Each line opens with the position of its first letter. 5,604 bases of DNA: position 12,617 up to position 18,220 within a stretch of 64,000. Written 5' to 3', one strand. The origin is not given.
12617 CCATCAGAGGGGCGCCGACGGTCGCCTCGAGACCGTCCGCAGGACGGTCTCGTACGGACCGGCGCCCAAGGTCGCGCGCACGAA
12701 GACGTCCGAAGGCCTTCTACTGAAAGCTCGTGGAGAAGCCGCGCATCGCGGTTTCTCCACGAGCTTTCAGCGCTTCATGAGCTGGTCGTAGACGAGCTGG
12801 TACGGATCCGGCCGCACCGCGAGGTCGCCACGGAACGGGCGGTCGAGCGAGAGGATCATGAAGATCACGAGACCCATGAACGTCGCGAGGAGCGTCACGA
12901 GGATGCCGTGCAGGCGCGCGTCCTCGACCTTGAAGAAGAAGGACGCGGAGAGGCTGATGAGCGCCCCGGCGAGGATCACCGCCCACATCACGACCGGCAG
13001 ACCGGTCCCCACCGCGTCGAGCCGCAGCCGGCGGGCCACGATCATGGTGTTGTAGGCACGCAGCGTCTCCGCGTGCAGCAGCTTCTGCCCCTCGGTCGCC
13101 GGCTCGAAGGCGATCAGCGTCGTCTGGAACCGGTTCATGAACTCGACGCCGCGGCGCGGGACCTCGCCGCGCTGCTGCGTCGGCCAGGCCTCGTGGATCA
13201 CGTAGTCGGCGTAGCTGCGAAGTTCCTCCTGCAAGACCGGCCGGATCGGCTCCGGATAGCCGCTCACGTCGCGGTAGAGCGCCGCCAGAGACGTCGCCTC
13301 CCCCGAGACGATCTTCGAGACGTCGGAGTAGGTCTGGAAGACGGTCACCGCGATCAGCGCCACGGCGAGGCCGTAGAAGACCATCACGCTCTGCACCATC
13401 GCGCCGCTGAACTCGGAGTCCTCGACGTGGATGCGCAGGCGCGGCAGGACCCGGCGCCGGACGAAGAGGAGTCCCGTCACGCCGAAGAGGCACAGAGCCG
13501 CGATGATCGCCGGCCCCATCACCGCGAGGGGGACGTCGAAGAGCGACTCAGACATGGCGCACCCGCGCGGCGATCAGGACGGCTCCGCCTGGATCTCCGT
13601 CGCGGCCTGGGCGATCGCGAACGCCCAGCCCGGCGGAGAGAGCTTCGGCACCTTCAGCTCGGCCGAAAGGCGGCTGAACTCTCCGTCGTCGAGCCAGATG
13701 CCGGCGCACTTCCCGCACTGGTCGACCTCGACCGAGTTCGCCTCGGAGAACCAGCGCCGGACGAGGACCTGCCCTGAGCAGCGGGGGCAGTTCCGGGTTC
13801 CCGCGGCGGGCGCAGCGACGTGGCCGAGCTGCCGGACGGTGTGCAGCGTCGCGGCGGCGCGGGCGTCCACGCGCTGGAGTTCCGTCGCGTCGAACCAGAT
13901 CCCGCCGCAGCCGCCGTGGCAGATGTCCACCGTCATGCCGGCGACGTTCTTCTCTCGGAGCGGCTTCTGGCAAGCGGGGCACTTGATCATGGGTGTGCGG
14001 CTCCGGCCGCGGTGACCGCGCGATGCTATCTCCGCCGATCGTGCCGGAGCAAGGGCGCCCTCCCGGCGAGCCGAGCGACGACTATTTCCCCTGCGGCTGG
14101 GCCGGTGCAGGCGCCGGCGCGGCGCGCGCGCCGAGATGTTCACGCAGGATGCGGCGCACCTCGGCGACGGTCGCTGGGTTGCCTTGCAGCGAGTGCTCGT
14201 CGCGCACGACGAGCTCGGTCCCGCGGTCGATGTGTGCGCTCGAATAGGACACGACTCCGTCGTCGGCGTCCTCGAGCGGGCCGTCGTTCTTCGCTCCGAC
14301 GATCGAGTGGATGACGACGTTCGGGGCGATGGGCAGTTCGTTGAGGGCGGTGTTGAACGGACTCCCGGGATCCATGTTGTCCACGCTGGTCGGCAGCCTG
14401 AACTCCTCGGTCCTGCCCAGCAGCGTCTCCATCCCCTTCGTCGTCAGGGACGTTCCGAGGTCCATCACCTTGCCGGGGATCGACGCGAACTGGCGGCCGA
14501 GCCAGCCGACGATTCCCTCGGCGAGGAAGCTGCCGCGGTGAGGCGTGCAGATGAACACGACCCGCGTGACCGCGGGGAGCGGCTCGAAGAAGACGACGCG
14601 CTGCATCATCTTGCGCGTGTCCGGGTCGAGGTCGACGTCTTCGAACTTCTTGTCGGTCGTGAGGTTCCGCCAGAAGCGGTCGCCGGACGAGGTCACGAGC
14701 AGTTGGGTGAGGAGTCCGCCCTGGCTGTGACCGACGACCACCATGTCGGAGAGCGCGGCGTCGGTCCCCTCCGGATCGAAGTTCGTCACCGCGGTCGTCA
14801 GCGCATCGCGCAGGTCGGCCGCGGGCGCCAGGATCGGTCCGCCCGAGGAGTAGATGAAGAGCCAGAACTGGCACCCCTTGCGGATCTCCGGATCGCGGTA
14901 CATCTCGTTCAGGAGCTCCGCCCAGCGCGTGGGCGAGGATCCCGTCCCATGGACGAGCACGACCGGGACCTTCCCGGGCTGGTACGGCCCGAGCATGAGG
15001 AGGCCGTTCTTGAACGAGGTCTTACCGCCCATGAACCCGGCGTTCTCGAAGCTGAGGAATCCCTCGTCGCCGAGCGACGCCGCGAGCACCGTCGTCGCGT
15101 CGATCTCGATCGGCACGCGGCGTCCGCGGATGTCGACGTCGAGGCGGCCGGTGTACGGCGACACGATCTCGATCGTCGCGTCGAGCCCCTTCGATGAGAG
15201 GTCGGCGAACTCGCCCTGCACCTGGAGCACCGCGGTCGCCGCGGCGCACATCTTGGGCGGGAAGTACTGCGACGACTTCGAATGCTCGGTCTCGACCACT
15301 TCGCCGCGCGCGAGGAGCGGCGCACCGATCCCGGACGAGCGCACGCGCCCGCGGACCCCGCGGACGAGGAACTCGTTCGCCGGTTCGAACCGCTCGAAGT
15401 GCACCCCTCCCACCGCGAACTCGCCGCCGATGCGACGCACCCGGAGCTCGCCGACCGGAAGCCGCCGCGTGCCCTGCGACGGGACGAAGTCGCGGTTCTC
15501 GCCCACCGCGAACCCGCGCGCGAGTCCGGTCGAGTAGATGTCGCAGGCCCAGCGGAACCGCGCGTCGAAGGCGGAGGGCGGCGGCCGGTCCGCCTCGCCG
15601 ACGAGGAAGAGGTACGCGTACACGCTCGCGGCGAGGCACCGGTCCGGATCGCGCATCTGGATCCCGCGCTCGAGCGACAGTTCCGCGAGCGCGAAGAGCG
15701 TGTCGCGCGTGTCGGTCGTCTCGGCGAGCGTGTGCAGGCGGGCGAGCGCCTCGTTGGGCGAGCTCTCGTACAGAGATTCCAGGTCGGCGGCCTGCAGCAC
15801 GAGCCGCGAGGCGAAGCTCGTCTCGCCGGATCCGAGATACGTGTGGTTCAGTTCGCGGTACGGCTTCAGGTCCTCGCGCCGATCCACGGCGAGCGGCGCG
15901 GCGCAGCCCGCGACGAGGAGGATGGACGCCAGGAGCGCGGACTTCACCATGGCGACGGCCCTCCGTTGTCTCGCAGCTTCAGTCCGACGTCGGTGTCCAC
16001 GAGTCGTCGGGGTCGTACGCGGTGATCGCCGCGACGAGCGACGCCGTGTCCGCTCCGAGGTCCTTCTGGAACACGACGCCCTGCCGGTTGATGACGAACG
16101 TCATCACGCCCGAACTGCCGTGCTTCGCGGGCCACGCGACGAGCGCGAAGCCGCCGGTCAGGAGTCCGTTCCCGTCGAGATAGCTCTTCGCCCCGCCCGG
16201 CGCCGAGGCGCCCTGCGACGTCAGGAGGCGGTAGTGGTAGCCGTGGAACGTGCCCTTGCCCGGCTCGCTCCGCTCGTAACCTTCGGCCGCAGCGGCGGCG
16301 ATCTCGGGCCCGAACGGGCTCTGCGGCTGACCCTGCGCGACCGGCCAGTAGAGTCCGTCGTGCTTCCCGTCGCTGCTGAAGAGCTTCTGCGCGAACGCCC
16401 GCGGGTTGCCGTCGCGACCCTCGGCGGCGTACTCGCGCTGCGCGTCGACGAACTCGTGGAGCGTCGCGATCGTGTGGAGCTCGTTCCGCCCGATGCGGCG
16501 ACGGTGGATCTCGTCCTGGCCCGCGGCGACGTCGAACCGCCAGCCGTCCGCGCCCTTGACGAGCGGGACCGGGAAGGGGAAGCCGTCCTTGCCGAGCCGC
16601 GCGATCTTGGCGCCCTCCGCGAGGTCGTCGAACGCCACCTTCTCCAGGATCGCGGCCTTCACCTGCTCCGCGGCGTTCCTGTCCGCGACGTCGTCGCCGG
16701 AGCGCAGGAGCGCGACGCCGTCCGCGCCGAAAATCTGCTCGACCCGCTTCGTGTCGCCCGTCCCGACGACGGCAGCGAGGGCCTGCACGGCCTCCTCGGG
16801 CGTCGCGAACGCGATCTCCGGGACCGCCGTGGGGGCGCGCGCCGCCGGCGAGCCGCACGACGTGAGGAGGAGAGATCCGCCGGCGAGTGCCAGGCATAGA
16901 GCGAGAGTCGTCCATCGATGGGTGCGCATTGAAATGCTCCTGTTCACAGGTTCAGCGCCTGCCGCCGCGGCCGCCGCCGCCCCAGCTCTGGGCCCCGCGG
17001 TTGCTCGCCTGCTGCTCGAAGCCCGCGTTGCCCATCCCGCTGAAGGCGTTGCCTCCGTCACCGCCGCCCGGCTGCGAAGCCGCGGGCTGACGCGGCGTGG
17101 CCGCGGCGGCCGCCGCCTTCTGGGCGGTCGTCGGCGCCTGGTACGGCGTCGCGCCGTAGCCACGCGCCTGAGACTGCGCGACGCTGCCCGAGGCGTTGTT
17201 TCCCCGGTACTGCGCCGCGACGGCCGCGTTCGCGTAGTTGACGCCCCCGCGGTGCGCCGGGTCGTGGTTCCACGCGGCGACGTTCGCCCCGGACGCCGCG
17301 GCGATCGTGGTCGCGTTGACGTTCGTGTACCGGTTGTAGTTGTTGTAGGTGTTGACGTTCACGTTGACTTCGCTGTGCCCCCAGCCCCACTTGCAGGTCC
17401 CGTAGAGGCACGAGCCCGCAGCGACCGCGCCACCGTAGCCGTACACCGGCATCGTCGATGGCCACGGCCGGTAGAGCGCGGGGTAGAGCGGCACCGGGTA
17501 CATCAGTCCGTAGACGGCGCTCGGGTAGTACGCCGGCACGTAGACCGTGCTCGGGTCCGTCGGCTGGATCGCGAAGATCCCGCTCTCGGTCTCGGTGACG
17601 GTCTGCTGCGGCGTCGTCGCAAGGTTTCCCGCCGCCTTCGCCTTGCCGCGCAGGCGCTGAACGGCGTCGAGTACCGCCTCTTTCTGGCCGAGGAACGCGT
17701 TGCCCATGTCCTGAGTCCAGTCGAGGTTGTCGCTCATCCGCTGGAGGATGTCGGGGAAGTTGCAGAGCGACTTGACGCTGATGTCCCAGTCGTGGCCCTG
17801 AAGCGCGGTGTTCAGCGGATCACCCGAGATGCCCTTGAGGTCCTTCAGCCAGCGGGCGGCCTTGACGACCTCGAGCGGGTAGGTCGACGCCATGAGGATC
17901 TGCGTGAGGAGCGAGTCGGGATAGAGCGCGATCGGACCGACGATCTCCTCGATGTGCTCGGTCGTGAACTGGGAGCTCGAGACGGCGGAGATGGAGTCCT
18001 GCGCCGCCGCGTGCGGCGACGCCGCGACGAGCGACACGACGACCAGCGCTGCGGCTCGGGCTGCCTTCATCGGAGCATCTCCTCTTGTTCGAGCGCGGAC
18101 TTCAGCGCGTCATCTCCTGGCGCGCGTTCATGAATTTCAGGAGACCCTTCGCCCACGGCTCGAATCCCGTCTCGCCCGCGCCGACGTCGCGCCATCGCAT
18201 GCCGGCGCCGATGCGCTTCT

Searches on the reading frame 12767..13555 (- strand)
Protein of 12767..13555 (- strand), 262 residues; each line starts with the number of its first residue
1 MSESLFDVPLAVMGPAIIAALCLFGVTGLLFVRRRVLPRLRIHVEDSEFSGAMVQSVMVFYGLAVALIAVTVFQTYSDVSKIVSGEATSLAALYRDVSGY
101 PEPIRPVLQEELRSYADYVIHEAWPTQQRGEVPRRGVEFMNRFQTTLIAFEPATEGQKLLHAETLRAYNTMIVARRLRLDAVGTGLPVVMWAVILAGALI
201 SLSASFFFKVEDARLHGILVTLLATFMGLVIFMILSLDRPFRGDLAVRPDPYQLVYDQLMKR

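Call 52: search_protein_families(library=pfam, proteins=[window:12767-13555:-], max_evalue=0.01)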
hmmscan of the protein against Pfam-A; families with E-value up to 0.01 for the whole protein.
window:12767-13555:- (262 aa): 1 family
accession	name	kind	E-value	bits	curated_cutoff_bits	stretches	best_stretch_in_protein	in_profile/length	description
PF14023.12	Bestrophin-like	-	1.3e-59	202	32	1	26-252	7-232/232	Bestrophin-like domain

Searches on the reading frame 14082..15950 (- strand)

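Call 74: search_protein_families(library=pfam, proteins=[window:14082-15950:-], max_evalue=0.0001)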
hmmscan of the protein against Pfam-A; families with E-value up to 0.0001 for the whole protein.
window:14082-15950:- (622 aa): 1 family
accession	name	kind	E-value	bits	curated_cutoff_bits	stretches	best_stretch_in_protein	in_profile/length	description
PF12697.13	Abhydrolase_6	-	5.8e-07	30.8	26.3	1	330-597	1-216/217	Alpha/beta hydrolase family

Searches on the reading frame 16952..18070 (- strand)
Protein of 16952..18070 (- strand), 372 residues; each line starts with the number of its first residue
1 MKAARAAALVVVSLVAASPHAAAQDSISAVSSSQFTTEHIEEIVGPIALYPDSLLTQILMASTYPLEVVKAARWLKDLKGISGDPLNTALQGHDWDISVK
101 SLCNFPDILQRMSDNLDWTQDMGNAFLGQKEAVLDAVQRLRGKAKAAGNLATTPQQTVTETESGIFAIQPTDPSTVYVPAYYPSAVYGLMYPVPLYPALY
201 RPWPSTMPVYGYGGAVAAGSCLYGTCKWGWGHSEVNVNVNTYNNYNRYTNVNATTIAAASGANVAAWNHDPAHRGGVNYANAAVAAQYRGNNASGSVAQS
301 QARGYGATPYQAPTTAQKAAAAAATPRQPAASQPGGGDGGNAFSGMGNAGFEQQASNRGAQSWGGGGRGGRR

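Call 74: search_protein_families(library=pfam, proteins=[window:16952-18070:-], max_evalue=0.0001)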
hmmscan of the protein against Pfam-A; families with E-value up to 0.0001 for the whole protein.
window:16952-18070:- (372 aa): 1 family
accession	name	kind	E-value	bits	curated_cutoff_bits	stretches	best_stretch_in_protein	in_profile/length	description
PF11737.13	DUF3300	-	1.9e-70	237.3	25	1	37-269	2-227/227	Protein of unknown function (DUF3300)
